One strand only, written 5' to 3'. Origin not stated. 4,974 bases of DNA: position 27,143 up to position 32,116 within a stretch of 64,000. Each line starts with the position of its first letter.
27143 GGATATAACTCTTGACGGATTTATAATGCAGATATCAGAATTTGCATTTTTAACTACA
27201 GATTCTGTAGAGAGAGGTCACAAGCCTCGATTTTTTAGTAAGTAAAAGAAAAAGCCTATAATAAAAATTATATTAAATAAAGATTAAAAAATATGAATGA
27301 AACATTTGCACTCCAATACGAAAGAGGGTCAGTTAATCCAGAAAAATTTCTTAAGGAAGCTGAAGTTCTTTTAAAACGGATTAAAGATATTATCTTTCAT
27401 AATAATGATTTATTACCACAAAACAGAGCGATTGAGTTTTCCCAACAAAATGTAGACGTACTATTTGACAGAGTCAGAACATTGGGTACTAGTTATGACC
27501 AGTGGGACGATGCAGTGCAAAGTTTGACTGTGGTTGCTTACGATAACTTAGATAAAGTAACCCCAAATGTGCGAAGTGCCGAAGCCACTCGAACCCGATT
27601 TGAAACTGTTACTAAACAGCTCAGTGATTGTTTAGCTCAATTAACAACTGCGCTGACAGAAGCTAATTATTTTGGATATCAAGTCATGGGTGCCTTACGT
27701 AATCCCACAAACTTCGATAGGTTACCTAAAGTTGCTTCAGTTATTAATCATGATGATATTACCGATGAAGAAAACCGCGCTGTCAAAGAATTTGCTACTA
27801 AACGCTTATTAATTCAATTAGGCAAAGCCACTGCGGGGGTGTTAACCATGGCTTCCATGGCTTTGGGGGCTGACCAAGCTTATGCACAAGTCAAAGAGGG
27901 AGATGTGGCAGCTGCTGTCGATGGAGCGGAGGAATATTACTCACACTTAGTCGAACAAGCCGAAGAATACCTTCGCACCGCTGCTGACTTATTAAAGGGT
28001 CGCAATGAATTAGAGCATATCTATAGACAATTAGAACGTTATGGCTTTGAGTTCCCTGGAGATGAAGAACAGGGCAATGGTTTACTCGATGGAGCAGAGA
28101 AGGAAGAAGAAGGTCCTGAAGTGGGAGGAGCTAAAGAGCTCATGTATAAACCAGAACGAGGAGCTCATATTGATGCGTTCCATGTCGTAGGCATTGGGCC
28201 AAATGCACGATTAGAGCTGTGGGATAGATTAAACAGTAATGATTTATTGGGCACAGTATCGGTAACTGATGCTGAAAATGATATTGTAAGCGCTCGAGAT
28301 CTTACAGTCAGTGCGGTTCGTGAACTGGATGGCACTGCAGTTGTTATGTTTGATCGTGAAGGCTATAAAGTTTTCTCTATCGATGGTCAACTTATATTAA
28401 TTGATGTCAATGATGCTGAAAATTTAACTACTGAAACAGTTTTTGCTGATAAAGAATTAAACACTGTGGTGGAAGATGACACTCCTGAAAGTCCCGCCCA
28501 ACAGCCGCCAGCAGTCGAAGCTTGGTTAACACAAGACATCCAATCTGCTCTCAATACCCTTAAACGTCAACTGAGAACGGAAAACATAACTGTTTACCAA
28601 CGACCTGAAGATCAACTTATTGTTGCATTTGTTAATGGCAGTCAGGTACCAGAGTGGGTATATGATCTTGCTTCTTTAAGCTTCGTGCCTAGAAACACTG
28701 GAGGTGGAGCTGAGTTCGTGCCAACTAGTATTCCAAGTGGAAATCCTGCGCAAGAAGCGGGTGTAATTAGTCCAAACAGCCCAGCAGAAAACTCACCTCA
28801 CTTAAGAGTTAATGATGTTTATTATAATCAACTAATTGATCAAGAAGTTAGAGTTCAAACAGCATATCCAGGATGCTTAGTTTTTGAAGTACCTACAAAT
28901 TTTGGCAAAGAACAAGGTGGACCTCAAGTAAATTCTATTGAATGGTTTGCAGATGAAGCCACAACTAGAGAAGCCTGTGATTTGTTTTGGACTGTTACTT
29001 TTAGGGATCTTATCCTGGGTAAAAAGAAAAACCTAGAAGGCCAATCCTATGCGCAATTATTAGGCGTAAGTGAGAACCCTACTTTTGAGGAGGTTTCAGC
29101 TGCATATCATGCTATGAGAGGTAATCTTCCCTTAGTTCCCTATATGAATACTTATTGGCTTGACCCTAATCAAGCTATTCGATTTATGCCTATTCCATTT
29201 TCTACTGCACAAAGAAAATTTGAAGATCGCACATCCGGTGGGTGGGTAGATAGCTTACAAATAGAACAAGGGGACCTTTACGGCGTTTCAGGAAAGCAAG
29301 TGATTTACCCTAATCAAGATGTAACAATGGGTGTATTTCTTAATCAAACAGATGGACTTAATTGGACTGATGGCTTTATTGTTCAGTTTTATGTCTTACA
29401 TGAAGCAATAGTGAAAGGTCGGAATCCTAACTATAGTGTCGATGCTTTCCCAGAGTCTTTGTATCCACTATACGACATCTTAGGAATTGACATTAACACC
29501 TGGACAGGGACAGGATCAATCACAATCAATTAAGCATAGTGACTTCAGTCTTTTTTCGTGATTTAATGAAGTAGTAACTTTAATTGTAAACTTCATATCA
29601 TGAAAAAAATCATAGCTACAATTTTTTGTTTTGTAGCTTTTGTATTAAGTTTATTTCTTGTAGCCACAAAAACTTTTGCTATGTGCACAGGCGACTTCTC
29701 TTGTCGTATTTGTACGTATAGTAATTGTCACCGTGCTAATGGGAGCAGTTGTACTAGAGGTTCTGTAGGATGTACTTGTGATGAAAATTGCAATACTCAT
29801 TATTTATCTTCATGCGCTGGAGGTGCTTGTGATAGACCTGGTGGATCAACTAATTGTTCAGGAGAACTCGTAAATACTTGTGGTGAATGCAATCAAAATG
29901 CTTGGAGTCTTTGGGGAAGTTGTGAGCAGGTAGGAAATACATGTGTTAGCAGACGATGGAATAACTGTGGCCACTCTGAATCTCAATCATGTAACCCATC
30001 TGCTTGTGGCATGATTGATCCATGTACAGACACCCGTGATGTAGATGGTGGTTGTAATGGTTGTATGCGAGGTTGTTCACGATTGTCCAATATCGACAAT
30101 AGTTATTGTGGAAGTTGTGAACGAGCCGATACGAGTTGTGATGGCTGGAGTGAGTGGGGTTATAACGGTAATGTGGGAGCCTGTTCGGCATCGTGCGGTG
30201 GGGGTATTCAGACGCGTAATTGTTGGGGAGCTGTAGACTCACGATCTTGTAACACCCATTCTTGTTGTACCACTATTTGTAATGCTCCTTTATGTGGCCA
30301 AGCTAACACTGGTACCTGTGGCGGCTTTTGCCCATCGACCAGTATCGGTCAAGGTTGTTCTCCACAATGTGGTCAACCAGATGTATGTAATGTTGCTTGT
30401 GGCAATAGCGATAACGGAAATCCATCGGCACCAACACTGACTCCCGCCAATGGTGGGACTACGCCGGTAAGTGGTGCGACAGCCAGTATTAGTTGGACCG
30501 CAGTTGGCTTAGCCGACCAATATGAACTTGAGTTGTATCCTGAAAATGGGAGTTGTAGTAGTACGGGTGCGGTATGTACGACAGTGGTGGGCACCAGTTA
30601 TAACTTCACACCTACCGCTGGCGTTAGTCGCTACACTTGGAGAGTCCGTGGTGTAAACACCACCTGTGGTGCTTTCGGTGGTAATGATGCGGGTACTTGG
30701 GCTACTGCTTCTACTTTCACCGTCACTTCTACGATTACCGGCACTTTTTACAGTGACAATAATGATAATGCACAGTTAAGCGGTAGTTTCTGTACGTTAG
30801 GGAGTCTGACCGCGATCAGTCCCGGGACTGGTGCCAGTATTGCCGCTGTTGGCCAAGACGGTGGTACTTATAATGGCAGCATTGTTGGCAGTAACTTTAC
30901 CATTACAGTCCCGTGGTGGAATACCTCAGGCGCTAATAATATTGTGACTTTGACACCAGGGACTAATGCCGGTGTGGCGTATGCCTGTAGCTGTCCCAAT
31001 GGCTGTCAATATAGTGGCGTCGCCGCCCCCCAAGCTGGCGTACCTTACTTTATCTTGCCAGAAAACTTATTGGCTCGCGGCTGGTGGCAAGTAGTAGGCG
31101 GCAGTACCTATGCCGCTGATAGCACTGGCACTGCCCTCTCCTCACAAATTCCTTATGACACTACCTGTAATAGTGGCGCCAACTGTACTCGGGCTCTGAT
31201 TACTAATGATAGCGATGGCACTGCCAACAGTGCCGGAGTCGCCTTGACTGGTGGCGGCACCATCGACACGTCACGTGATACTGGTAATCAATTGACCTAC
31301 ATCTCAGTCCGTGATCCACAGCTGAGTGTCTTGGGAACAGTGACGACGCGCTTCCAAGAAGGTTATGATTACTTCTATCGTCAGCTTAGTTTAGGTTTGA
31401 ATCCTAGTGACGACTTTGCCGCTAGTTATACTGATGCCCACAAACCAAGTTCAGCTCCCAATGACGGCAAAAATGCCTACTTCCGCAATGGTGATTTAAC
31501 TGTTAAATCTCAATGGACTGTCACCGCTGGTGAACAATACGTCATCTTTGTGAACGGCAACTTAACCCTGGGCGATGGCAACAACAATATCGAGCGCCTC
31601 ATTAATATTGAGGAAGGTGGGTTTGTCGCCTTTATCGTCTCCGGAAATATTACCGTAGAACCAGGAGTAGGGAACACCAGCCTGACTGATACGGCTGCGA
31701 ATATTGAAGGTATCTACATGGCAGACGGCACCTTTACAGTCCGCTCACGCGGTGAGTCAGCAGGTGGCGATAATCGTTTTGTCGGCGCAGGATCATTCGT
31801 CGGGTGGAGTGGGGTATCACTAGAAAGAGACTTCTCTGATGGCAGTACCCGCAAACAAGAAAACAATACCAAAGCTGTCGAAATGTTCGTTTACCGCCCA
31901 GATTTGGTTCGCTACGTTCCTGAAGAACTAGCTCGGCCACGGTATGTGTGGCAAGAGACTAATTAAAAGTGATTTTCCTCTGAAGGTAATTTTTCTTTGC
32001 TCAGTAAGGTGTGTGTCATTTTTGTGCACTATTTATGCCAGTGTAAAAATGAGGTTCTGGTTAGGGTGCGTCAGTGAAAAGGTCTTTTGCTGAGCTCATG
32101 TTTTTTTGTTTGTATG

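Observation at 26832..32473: AT-rich island with a 746 aa orphan protein and a secreted protein carrying thrombospondin type 1 repeats and ~60 cysteines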

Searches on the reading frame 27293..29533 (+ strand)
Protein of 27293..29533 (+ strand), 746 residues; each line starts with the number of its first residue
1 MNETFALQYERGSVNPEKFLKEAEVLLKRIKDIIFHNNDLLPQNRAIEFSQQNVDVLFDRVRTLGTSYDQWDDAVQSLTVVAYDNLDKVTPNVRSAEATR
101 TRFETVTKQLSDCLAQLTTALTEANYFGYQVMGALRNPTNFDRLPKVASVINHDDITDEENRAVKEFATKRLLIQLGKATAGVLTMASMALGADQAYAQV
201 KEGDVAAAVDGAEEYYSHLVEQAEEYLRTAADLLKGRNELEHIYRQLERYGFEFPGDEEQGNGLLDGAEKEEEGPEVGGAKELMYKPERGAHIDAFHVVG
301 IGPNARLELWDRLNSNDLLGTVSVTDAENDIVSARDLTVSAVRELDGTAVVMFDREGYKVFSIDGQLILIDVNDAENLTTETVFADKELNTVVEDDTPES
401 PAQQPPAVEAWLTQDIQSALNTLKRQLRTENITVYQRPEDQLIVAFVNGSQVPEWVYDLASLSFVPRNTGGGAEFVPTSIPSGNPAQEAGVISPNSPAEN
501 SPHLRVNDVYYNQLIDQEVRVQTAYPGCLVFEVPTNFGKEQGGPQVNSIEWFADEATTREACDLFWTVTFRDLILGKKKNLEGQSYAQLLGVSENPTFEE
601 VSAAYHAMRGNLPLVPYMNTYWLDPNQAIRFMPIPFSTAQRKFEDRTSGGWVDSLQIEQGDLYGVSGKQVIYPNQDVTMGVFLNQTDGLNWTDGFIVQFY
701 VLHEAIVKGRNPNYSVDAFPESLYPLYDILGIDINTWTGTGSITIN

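Call 3: search_protein_families(library=pfam, proteins=[window:27293-29533:+], max_evalue=1)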
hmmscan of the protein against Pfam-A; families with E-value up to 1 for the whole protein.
window:27293-29533:+ (746 aa): 0 families

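Call 9: find_homologous_proteins(query=window:27293-29533:+)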
Query window:27293-29533:+ (746 aa): 1 proteins with E <= 0.001 among 8000 candidates.
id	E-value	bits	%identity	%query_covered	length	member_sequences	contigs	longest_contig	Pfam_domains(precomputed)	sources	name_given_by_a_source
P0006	0.0e+0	1699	100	100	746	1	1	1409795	-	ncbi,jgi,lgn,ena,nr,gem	ncbi:MAG TPA: hypothetical protein VD999_00640 [Vitreimonas sp.]|nr:hypothetical protein [Vitreimona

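Call 42: search_protein_families(library=ncbifam, proteins=[window:27293-29533:+], max_evalue=0.1)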
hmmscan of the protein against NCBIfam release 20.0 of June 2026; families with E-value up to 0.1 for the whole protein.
window:27293-29533:+ (746 aa): 0 families

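Call 84: search_protein_families(library=phrogs, proteins=[window:27293-29533:+], max_evalue=0.01)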
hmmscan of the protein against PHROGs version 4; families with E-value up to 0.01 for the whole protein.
window:27293-29533:+ (746 aa): 0 families

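Call 85: search_protein_families(library=padloc, proteins=[window:27293-29533:+], max_evalue=0.01)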
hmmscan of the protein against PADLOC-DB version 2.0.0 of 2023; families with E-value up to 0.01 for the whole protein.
window:27293-29533:+ (746 aa): 0 families

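Call 86: search_solved_structures(query=window:27293-29533:+, max_evalue=10)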
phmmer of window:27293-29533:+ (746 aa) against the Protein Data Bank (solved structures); distinct sequences matched with E-value up to 10: 1.
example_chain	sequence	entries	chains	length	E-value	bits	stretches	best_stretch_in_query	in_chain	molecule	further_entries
8tn1_A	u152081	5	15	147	0.086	14.5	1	172-235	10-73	De novo designed 4 helix bundles | De novo designed protein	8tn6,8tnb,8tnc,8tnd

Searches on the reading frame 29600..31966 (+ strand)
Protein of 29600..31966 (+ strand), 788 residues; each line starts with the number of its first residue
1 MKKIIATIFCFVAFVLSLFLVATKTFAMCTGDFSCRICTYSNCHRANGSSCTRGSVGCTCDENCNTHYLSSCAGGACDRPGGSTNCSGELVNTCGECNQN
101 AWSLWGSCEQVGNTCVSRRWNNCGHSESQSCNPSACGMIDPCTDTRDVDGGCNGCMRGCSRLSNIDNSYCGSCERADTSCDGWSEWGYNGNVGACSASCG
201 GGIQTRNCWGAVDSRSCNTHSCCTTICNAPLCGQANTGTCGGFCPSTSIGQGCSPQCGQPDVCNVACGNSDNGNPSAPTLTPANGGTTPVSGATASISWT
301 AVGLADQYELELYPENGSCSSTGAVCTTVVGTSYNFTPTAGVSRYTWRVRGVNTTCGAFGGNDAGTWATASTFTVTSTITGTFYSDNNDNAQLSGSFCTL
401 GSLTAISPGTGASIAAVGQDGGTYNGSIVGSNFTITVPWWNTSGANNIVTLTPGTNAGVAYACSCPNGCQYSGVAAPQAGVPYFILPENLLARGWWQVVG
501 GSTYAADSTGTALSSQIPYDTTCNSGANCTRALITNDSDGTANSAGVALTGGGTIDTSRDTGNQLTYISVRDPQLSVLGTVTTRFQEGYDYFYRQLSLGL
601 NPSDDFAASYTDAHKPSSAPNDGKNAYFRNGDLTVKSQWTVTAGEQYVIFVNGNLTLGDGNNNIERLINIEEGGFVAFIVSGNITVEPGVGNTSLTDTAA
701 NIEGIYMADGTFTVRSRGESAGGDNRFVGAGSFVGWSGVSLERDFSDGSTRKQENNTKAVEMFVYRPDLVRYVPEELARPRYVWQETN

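Call 3: search_protein_families(library=pfam, proteins=[window:29600-31966:+], max_evalue=1)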
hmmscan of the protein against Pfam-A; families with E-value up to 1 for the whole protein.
window:29600-31966:+ (788 aa): 0 families

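Call 7: find_homologous_proteins(query=window:29600-31966:+)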
Query window:29600-31966:+ (788 aa): 5 proteins with E <= 0.001 among 8000 candidates.
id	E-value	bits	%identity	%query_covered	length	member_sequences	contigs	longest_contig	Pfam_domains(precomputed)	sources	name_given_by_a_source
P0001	0.0e+0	1490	100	83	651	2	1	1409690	-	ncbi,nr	ncbi:MAG TPA: hypothetical protein VD999_00645 [Vitreimonas sp.]|nr:hypothetical protein [Vitreimona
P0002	1.2e-150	522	45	78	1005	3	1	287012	-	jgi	-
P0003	1.0e-149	519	50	68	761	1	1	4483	-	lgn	-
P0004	2.5e-77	279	34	81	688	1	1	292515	-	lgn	-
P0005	1.8e-59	220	34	76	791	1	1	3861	-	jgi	jgi:hypothetical protein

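Call 10: find_encoding_contigs(protein=P0002, flank=10000, max_places=3)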
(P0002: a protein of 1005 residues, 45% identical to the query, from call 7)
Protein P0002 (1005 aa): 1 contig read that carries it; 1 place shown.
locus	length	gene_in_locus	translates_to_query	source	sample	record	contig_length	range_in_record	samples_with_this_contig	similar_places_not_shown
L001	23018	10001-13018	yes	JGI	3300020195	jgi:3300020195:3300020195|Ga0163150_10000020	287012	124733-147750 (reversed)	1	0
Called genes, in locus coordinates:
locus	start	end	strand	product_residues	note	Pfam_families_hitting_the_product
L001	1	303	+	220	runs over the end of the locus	PF14622:Ribonucleas_3_3, PF22935:RM44_endonuclase (weak), PF00636:Ribonuclease_3, PF00035:dsrm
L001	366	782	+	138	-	PF00886:Ribosomal_S16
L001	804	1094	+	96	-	PF13083:KH_KhpA-B, PF00013:KH_1 (weak)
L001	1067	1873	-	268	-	-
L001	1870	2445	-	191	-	-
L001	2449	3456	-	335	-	PF11104:PilM_2, PF14450:FtsA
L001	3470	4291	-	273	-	-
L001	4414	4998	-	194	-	-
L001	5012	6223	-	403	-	PF13649:Methyltransf_25 (faint)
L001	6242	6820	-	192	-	-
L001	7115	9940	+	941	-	-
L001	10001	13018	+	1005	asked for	-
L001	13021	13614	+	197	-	-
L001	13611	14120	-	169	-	-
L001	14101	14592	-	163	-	PF07963:N_methyl (weak)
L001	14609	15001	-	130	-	-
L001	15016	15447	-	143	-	PF07963:N_methyl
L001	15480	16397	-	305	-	-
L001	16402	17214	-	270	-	PF06750:A24_N_bact, PF01478:Peptidase_A24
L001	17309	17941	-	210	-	PF07963:N_methyl (weak)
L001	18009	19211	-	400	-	PF28597:T2SSF_N, PF00482:T2SSF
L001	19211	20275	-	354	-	PF00437:T2SSE, PF25199:nSTAND_NTPase5 (weak)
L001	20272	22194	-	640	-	PF05157:MshEN, PF00437:T2SSE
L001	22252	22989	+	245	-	PF13177:DNA_pol3_delta2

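Call 11: find_encoding_contigs(protein=P0004, flank=10000, max_places=3)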
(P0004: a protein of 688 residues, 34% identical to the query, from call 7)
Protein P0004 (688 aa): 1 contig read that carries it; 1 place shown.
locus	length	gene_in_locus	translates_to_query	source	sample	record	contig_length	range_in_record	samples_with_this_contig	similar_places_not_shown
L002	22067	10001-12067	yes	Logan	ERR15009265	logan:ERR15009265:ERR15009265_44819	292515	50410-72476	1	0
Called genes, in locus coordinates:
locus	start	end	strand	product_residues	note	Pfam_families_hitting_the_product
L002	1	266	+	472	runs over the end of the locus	PF19295:SufBD_N, PF01458:SUFBD_core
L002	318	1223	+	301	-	-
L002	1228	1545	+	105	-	-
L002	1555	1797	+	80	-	PF01541:GIY-YIG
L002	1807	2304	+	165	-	-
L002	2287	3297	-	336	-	PF01933:CofD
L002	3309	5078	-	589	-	PF13230:GATase_4 (weak), PF13522:GATase_6, PF13537:GATase_7, PF01380:SIS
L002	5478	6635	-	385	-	PF00390:malic, PF03949:Malic_M, PF01262:AlaDh_PNT_C (weak)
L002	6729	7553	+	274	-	-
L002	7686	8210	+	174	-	-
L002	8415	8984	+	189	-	-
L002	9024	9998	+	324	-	-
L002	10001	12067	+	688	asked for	-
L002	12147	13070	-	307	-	PF24517:CBM96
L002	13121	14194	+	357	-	PF09594:GT87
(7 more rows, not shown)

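Call 24: search_protein_families(library=pfam, proteins=[P0002, P0003, P0004, P0005, L001:7115-9940:+, L001:13021-13614:+], max_evalue=1)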
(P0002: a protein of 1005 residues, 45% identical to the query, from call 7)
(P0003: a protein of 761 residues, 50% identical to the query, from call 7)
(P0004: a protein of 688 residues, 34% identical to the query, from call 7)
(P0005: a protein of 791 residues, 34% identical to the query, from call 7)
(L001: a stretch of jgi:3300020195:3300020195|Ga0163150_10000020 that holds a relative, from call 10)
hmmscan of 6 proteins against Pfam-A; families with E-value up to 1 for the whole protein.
P0002 (1005 aa): 3 families
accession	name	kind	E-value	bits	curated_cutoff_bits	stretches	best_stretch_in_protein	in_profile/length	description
PF00041.27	fn3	-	2.8e-05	24.7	25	1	496-569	3-71/84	Fibronectin type III domain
PF00090.25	TSP_1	-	0.00037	21.1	21.6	2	422-471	3-49/49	Thrombospondin type 1 domain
PF19030.6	TSP1_ADAMTS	-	0.00069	20.3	23.8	2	377-413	3-39/55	Thrombospondin type 1 domain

P0003 (761 aa): 2 families
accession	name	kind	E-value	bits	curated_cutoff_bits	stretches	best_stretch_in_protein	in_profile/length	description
PF00041.27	fn3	-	0.00074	20.1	25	1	270-337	8-71/84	Fibronectin type III domain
PF23981.1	DUF7305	-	0.0012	19.2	27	1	589-685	42-130/185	Domain of unknown function (DUF7305)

P0004 (688 aa): 2 families
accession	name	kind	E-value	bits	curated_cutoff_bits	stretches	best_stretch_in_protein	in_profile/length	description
PF23981.1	DUF7305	-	0.013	15.9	27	1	524-590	47-115/185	Domain of unknown function (DUF7305)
PF17957.7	Big_7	-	0.29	12.3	24.1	1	171-199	3-29/70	Bacterial Ig domain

P0005 (791 aa): 0 families

L001:7115-9940:+ (941 aa): 2 families
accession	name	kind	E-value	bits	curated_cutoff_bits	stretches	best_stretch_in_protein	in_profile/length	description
PF08239.17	SH3_3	-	0.00094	19.8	27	1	584-642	2-52/54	Bacterial SH3 domain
PF12725.13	DUF3810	-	0.42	10.4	28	0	221-287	123-181/311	Protein of unknown function (DUF3810)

L001:13021-13614:+ (197 aa): 1 family
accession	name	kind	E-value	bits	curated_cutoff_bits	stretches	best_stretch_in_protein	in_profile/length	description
PF07963.17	N_methyl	-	0.00011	22.1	21.2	1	23-44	5-26/27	Prokaryotic N-terminal methylation motif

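Call 26: predict_structure(alignment_id=A1)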
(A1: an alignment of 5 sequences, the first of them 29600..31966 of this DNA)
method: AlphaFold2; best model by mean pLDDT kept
length: 788 residues; sequences in the alignment: 5
mean_pLDDT: 44.1   pTM: 0.31
mean pLDDT of the five models: 44.1, 41.5, 38.2, 37.4, 33.4
residues with pLDDT >= 90: 27; 70-90: 142; 50-70: 106; < 50: 513
segments of 3 or more residues with pLDDT < 50: 1-3, 19-98, 134-272, 357-362, 377-588, 597-610, 621-624, 718-723, 743-788
pLDDT, mean of each block of 10 residues (from residue 1): 66 63 28 22 24 24 24 25 28 42 56 66 69 47 28 24 23 23 24 23 22 23 25 27 29 33 37 74 77 78 84 88 85 82 83 59 73 60 27 24 23 25 26 24 24 25 26 25 25 23 26 33 28 32 29 26 30 27 34 49 44 63 61 85 76 83 78 75 81 64 73 60 57 55 40 27 29 30 23
secondary structure, 60 per line:
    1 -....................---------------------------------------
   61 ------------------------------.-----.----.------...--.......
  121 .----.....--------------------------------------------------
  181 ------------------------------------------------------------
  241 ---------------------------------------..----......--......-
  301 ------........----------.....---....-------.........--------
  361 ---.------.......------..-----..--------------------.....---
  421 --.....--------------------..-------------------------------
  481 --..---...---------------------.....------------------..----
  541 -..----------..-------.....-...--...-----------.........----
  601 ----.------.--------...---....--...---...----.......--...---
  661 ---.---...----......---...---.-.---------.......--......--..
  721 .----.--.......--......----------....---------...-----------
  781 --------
elements in order (helices of 4 or more, strands of 3 or more residues): H2-21 E109-111 E114-121 E126-130 E286-291 E294-299 E307-314 E325-329 E333-336 E344-352 E371-377 E413-417 E423-427 E512-516 E563-567 E569-571 E574-576 H588-596 E627-630 E633-635 E639-641 E646-652 E655-657 E668-670 E675-680 E684-686 E702-708 E711-716 E729-735 E738-743 H754-757

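Call 42: search_protein_families(library=ncbifam, proteins=[window:29600-31966:+], max_evalue=0.1)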
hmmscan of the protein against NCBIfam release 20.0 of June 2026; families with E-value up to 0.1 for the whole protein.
window:29600-31966:+ (788 aa): 0 families

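Call 84: search_protein_families(library=phrogs, proteins=[window:29600-31966:+], max_evalue=0.01)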
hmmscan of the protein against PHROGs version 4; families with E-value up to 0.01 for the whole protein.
window:29600-31966:+ (788 aa): 0 families

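Call 85: search_protein_families(library=padloc, proteins=[window:29600-31966:+], max_evalue=0.01)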
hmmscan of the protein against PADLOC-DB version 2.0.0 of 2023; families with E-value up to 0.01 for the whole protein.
window:29600-31966:+ (788 aa): 0 families
